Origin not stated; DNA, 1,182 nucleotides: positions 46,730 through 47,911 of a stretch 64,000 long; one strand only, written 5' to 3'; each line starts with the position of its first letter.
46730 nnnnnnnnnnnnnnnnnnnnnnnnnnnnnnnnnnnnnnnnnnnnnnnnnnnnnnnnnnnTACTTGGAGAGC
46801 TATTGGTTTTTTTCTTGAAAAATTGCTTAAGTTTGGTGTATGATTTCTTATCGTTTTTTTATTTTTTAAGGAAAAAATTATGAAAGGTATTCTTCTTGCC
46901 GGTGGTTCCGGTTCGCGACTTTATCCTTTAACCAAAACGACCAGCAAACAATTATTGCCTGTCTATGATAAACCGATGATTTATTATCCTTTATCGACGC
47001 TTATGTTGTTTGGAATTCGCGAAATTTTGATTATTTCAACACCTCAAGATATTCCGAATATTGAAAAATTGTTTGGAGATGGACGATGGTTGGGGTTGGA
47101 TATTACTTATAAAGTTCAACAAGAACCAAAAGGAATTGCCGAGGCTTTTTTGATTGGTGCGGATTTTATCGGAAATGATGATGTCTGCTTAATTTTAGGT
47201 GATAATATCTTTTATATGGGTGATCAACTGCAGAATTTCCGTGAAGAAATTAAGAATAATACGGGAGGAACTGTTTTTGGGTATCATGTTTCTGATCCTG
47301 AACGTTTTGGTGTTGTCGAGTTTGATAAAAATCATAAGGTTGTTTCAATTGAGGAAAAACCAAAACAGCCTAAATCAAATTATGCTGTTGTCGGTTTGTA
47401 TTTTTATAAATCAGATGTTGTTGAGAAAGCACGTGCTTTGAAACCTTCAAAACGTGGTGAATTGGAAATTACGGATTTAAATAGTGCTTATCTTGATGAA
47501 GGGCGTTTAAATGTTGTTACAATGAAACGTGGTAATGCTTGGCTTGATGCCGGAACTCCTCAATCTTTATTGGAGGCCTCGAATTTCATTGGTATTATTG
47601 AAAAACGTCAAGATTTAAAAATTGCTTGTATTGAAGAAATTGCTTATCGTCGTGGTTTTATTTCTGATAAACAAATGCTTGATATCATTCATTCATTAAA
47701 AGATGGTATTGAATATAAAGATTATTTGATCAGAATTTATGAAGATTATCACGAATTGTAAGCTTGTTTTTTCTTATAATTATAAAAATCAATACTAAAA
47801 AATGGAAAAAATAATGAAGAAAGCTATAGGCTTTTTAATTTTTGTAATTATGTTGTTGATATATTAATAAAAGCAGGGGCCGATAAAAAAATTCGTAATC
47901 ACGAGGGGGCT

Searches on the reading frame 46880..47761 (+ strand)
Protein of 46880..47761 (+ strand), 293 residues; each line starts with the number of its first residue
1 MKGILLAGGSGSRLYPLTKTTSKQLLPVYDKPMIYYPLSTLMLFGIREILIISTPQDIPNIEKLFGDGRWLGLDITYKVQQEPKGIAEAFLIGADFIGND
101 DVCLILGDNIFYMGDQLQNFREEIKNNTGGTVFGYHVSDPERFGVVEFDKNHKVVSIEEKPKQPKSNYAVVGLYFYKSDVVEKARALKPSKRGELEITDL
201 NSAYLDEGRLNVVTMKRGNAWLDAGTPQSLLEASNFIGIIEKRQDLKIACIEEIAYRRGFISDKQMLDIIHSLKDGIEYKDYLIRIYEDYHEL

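Call 46: search_protein_families(library=pfam, proteins=[window:46880-47761:+], max_evalue=0.001)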
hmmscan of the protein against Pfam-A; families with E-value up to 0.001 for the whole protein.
window:46880-47761:+ (293 aa): 2 families
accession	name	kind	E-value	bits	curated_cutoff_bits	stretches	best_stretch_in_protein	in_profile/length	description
PF00483.29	NTP_transferase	-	2.5e-72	243.8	21.2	1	2-237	1-242/245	Nucleotidyl transferase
PF12804.13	NTP_transf_3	-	5.6e-10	40.1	27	1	3-133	1-120/160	MobA-like NTP transferase domain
